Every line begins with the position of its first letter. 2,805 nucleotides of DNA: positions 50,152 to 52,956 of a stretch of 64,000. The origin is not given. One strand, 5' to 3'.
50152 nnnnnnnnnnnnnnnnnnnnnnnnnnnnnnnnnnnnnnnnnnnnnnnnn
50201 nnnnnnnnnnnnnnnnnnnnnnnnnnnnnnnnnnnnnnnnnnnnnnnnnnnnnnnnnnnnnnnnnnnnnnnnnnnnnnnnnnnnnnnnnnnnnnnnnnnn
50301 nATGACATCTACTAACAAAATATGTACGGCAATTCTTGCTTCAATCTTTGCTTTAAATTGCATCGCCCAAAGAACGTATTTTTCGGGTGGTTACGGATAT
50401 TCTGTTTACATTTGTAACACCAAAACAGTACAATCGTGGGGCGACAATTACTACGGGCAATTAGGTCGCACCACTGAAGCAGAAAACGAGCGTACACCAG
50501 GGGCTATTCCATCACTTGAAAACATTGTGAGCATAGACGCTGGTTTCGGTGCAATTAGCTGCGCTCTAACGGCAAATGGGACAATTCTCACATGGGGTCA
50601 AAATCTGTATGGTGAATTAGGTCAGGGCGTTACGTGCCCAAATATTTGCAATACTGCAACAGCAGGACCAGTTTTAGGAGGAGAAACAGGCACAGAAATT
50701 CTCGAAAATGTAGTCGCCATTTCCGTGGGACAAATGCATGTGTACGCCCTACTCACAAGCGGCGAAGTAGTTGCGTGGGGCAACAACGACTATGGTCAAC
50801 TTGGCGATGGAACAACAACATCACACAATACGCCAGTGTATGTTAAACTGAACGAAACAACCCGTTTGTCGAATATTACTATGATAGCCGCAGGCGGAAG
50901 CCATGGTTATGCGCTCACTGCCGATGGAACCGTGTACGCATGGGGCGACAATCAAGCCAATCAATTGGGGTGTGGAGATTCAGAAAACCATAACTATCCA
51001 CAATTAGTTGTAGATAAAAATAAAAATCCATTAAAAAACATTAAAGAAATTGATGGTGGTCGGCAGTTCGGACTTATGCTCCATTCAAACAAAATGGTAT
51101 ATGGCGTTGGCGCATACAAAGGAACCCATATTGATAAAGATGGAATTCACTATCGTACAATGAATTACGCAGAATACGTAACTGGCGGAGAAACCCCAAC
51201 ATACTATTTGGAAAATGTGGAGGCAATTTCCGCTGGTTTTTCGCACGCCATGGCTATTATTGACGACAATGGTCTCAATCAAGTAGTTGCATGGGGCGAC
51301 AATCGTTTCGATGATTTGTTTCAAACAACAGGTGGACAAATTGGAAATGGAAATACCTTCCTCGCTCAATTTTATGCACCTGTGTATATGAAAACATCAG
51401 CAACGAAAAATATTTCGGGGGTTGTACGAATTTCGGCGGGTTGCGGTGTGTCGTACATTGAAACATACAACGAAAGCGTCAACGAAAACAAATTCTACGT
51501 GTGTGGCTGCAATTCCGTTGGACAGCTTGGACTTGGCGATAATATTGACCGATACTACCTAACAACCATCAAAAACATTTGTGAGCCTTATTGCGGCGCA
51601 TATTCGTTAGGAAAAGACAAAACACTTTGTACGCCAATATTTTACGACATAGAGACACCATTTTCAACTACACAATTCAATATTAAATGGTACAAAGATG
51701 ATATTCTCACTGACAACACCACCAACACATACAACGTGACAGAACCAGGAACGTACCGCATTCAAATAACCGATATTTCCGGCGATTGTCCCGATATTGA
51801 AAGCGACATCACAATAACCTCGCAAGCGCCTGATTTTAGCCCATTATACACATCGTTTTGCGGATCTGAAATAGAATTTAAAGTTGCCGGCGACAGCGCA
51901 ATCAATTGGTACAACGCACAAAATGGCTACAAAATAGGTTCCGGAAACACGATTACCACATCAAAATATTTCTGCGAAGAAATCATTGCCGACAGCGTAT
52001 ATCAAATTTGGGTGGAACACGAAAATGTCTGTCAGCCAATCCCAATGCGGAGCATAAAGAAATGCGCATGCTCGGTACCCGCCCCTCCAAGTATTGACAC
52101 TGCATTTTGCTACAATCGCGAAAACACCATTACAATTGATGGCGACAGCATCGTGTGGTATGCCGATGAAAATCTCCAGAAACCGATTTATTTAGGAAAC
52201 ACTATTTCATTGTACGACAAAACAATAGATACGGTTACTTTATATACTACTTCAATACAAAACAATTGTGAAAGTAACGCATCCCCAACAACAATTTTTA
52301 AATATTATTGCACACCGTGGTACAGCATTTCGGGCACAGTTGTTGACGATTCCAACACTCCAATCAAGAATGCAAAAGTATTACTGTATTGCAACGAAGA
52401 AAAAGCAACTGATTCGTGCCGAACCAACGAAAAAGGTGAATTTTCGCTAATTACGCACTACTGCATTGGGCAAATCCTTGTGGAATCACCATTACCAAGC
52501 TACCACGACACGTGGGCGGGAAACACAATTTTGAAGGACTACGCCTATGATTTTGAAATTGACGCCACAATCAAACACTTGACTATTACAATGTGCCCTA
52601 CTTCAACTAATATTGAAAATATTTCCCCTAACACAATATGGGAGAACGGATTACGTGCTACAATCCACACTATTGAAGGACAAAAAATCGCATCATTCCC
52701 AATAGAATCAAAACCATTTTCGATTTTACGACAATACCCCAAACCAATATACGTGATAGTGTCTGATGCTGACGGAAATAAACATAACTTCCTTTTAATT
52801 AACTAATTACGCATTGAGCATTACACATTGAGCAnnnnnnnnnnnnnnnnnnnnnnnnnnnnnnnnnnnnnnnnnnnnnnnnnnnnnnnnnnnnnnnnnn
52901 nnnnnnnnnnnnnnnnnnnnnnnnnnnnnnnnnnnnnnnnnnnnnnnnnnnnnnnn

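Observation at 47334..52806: ECF sigma / FecR anti-sigma module wired to an STN-domain mini-barrel and an RCC1-propeller surface protein instead of a TonB-dependent transducer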

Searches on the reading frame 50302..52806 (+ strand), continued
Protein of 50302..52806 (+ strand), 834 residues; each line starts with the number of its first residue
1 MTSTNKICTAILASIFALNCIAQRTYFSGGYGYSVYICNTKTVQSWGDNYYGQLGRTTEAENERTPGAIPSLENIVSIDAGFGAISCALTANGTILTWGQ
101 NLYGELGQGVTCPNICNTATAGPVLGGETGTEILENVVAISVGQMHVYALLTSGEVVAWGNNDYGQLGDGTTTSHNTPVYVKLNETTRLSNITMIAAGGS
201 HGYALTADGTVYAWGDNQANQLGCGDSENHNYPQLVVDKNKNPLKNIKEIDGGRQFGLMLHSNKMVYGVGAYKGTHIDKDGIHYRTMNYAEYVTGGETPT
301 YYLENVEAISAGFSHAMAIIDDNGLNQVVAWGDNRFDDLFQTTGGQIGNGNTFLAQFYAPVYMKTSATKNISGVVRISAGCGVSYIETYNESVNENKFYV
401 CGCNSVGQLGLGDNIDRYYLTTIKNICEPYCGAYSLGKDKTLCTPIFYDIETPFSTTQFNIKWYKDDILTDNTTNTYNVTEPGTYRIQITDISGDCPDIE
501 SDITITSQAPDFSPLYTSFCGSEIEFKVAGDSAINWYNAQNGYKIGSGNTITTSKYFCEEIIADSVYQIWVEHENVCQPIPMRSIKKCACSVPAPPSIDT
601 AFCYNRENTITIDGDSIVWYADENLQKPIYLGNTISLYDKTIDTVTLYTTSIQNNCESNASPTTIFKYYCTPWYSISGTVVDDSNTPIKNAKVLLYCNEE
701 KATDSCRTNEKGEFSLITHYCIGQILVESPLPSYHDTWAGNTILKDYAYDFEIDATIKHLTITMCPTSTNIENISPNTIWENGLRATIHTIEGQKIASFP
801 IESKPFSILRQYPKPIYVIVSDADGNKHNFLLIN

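Call 61: find_encoding_contigs(protein=P0273, flank=6000, max_places=2)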
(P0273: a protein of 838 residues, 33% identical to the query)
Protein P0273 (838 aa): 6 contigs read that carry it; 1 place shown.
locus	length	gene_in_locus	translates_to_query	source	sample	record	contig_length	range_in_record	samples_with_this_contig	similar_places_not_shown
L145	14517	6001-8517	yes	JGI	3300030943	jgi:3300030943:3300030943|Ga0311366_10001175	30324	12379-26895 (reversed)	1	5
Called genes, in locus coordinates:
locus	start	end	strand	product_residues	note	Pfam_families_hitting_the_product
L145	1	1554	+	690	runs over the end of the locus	PF02683:DsbD_TM, PF13098:Thioredoxin_2, PF13899:Thioredoxin_7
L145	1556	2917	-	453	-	PF07610:DUF1573, PF22544:HYDIN_VesB_CFA65-like_Ig (weak), PF00092:VWA, PF13519:VWA_2, PF13768:VWA_3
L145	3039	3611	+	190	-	PF07638:Sigma70_ECF (faint), PF04542:Sigma70_r2, PF08281:Sigma70_r4_2, PF04545:Sigma70_r4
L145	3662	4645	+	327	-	PF04773:FecR, PF16344:FecR_C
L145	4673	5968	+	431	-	-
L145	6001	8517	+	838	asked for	PF13540:RCC1_2 (weak), PF25384:Alsin_RLD (faint), PF25390:WD40_RLD, PF00415:RCC1, PF25390:WD40_RLD, PF00415:RCC1, PF13540:RCC1_2, PF18962:Por_Secre_tail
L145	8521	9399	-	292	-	PF00781:DAGK_cat, PF01513:NAD_kinase (weak), PF19279:YegS_C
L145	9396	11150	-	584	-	PF00884:Sulfatase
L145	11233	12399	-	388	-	PF00155:Aminotran_1_2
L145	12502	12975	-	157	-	PF22544:HYDIN_VesB_CFA65-like_Ig, PF07610:DUF1573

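Call 62: find_encoding_contigs(protein=P0197, flank=6000, max_places=1)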
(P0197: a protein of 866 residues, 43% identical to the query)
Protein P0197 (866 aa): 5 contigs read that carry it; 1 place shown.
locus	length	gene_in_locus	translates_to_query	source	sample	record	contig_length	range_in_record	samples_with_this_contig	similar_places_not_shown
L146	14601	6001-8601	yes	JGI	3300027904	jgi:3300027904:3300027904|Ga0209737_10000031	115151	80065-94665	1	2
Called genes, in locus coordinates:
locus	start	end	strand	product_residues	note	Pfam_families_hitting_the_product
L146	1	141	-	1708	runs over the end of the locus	PF18998:Flg_new_2 (weak), PF19190:BACON_2 (weak), PF13004:BACON (weak), PF07874:DUF1660 (faint), PF18962:Por_Secre_tail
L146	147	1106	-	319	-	PF07484:Collar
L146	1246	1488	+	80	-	-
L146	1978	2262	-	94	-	-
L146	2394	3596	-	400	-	PF13505:OMP_b-brl (weak), PF01389:OmpA_membrane (weak), PF10018:Med4 (weak), PF00691:OmpA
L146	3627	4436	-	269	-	PF13505:OMP_b-brl (weak), PF01389:OmpA_membrane (weak)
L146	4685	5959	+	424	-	-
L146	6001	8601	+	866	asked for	PF25390:WD40_RLD, PF13540:RCC1_2 (weak), PF00415:RCC1, PF00415:RCC1, PF13540:RCC1_2, PF00415:RCC1, PF13540:RCC1_2, PF25390:WD40_RLD, +2 more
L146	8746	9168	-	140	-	PF00892:EamA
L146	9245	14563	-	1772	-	PF09479:Flg_new, PF18962:Por_Secre_tail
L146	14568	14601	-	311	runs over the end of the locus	PF07484:Collar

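Call 79: search_protein_families(library=pfam, proteins=[L145:4673-5968:+, L146:4685-5959:+], max_evalue=0.01)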
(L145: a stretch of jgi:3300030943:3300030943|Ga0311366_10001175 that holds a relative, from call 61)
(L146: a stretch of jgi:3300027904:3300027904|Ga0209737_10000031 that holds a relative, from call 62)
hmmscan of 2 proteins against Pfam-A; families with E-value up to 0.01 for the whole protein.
L145:4673-5968:+ (431 aa): 0 families

L146:4685-5959:+ (424 aa): 0 families

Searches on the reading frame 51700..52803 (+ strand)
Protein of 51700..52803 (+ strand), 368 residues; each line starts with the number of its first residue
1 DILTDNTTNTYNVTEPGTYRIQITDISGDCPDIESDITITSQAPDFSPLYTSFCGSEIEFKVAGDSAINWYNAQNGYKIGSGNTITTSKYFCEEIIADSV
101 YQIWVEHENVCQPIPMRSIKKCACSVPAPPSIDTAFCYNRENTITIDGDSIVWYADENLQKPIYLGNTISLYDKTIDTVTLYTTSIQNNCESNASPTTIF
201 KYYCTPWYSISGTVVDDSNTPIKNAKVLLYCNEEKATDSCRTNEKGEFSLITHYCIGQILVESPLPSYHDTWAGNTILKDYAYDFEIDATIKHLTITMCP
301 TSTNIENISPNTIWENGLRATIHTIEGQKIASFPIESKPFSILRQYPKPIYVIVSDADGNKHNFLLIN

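Call 25: search_protein_families(library=ncbifam, proteins=[window:51700-52803:+], max_evalue=10)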
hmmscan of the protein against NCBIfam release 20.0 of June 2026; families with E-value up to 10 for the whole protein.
window:51700-52803:+ (368 aa): 1 family
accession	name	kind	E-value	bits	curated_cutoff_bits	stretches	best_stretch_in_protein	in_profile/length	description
TIGR04134.1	lipo_with_rSAM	hypoth_equivalog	6.6e-06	26.2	39.8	1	194-252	24-91/150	radical SAM-associated putative lipoprotein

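Call 26: search_protein_families(library=pfam, proteins=[window:51700-52803:+], max_evalue=10)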
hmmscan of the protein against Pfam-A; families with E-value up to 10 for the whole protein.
window:51700-52803:+ (368 aa): 8 families
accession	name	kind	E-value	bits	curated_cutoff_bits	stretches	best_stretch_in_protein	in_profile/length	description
PF13620.12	CarboxypepD_reg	-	6.6e-08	33.2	32.3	1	209-250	1-42/82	Carboxypeptidase regulatory-like domain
PF19081.6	Ig_7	-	8.2e-06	26.5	27.3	2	127-194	1-75/84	Ig-like domain CHU_C associated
PF13715.12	CarbopepD_reg_2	-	0.00067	20.1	32.2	1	210-251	1-39/88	CarboxypepD_reg-like domain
PF20598.4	DUF6795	-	0.0035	18.1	27.4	1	210-252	1-45/103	Domain of unknown function (DUF6795)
PF02369.22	Big_1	-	0.015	15.9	34.9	1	210-249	21-63/93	Bacterial Ig-like domain (group 1)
PF23193.1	NOMO_3rd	-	0.02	15.4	27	1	210-251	3-45/120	NOMO third transthyretin-like domain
PF17210.9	SdrD_B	-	0.059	14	29.7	1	215-267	17-68/112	SdrD B-like domain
PF01190.23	Pollen_Ole_e_1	-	0.067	14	23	1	216-251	18-60/99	Pollen protein Ole e 1 like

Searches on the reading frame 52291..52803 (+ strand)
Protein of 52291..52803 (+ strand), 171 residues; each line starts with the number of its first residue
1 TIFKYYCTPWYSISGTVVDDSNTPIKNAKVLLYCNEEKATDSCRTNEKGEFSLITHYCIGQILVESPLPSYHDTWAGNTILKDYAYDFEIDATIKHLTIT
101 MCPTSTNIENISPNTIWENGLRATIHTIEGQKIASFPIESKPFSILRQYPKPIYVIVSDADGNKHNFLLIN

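Call 75: predict_structure(alignment_id=A3)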
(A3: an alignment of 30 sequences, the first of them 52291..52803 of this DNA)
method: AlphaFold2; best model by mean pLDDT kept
length: 171 residues; sequences in the alignment: 30
mean_pLDDT: 94.8   pTM: 0.69
mean pLDDT of the five models: 94.8, 94.6, 93.9, 93.8, 93.3
residues with pLDDT >= 90: 153; 70-90: 12; 50-70: 6; < 50: 0
segments of 3 or more residues with pLDDT < 50: none
pLDDT, mean of each block of 10 residues (from residue 1): 76 98 98 95 98 98 97 98 98 97 83 93 97 97 96 97 95 80
secondary structure, 60 per line:
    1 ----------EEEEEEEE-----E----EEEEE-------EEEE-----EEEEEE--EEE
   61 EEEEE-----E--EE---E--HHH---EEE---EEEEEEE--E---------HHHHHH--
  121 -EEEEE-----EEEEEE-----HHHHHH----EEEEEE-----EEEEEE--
elements in order: E11-18 E29-33 E41-44 E50-55 E58-65 E88-90 E94-100 H113-118 E122-126 E132-137 H143-148 E153-158 E164-169

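Call 77: fold_search(model_id=the predicted structure, library=pdb)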
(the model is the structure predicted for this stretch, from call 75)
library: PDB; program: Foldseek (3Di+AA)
matches with E <= 10: 842; with E <= 0.001: 26
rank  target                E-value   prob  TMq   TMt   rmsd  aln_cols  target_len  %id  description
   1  6fwv_B                1.6e-06  1.00  0.41  0.15  13.2       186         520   14  The Bacillus anthracis TIE protein (released 2018-08-08)
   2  6fwv_A                3.4e-06  1.00  0.41  0.15  12.2       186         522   14  The Bacillus anthracis TIE protein (released 2018-08-08)
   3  10ps                  1.4e-05  1.00  0.45  0.16  11.3       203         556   11  Crystal structure of SdrD A2-A3-B1-B2 domains from Staphylococcus aureus JH1 (released 2026-02-11)
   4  8qox_B                5.0e-05  1.00  0.42  0.17  12.4       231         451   12  Two-component assembly of SlaA and SlaB S-layer proteins of Sulfolobus acidocaldarius (released 2024-02-21)
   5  4yok                  8.7e-05  1.00  0.40  0.35  15.8       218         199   10  Crystal structure of a DUF3823 family protein (PARMER_04126) from Parabacteroides merdae ATCC 43184 at 1.80 A resolution (released 2015-03-25)
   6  2zyi_A                1.0e-04  1.00  0.36  0.16  15.4       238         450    8  A. Fulgidus lipase with fatty acid fragment and calcium (released 2009-06-16)
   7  4fxt_C                3.1e-04  1.00  0.40  0.36  16.5       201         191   10  Crystal structure of a DUF3823 family protein (BACOVA_02663) from Bacteroides ovatus ATCC 8483 at 2.77 A resolution (released 2012-07-25)
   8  2zys                  3.4e-04  1.00  0.38  0.16  15.7       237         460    7  A. Fulgidus lipase with fatty acid fragment and chloride (released 2009-06-16)
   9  2zyh_A                3.6e-04  1.00  0.36  0.15  15.5       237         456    8  mutant A. Fulgidus lipase S136A complexed with fatty acid fragment (released 2009-06-16)
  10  2zyr_B                3.8e-04  1.00  0.38  0.16  15.9       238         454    8  A. Fulgidus lipase with fatty acid fragment and magnesium (released 2009-06-16)
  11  4fxt_M                4.0e-04  1.00  0.41  0.36  16.7       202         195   10  Crystal structure of a DUF3823 family protein (BACOVA_02663) from Bacteroides ovatus ATCC 8483 at 2.77 A resolution (released 2012-07-25)
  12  4fxt_K                5.0e-04  1.00  0.40  0.36  16.4       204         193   10  Crystal structure of a DUF3823 family protein (BACOVA_02663) from Bacteroides ovatus ATCC 8483 at 2.77 A resolution (released 2012-07-25)
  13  4fxt_J                5.6e-04  1.00  0.41  0.36  16.6       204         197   10  Crystal structure of a DUF3823 family protein (BACOVA_02663) from Bacteroides ovatus ATCC 8483 at 2.77 A resolution (released 2012-07-25)
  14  4fxt_A                6.2e-04  1.00  0.40  0.36  16.6       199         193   10  Crystal structure of a DUF3823 family protein (BACOVA_02663) from Bacteroides ovatus ATCC 8483 at 2.77 A resolution (released 2012-07-25)
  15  4fxt_F                6.2e-04  1.00  0.41  0.36  16.8       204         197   10  Crystal structure of a DUF3823 family protein (BACOVA_02663) from Bacteroides ovatus ATCC 8483 at 2.77 A resolution (released 2012-07-25)
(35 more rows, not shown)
